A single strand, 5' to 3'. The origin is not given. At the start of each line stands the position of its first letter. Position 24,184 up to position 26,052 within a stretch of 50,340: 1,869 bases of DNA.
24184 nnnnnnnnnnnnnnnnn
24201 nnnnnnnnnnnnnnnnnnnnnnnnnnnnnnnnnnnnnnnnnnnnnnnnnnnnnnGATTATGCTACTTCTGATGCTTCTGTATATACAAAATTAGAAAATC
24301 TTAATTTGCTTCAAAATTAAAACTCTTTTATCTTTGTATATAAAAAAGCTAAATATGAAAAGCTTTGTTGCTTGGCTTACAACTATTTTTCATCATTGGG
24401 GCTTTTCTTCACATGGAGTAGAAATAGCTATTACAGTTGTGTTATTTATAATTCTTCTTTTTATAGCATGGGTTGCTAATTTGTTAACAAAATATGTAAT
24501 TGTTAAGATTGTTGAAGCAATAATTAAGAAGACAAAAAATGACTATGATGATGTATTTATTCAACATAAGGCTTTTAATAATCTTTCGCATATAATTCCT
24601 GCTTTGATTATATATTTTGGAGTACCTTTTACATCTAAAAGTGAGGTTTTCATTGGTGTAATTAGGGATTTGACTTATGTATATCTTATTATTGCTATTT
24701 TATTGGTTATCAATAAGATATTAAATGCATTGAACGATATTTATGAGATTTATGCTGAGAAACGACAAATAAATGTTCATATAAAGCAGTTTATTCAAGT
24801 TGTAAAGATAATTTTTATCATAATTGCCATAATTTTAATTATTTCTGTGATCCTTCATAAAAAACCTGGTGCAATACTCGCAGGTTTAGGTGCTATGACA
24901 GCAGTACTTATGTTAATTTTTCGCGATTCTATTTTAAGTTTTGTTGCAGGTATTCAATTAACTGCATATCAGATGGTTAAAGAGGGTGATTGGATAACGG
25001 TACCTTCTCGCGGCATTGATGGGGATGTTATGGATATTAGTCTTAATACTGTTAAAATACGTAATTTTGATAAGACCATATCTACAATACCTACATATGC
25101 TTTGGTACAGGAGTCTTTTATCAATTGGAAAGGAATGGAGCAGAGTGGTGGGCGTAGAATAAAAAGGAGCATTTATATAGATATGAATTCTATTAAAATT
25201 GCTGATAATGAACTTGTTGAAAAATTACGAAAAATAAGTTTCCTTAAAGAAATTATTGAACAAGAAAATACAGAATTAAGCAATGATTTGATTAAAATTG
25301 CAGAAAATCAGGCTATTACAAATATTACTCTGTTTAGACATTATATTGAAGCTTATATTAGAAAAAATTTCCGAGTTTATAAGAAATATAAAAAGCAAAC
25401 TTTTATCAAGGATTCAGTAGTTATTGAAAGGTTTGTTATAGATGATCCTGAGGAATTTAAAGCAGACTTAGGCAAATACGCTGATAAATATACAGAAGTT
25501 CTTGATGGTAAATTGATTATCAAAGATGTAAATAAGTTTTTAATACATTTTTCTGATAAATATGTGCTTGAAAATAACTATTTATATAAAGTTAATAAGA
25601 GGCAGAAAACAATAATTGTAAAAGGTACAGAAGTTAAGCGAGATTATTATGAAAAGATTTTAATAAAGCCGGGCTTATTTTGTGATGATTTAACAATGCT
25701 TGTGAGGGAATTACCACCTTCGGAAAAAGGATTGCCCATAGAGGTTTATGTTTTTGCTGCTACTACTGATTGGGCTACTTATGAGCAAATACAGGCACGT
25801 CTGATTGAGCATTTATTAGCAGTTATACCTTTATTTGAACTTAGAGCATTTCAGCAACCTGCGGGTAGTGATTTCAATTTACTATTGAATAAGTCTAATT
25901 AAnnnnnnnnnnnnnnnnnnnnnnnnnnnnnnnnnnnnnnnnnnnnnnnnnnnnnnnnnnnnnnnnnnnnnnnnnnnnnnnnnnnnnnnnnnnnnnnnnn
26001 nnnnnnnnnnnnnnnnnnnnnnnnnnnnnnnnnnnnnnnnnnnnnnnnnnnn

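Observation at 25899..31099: Compact three-gene operon of unassigned function: GGCT-fold enzyme, metal-site-less NRAMP-fold transporter and a 1084-aa transporter/HEAT/cNMP-like fusion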

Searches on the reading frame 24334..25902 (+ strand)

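Call 3: search_protein_families(library=pfam, proteins=[window:24334-25902:+], max_evalue=0.01)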
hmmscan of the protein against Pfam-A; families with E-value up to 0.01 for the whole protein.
window:24334-25902:+ (522 aa): 1 family
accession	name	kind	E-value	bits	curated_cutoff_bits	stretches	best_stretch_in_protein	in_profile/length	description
PF00924.24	MS_channel_2nd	-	5e-17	62.2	20.2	1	198-266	1-67/68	Mechanosensitive ion channel, beta-domain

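Call 4: search_protein_families(library=ncbifam, proteins=[window:24334-25902:+], max_evalue=0.01)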
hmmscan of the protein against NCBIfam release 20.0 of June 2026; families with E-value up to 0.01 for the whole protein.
window:24334-25902:+ (522 aa): 1 family
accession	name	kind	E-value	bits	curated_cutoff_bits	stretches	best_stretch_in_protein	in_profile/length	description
NF047602.1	MscsSHelicob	equivalog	3.1e-07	30.1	400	1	113-297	9-191/260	small-conductance mechanosensitive channel MscS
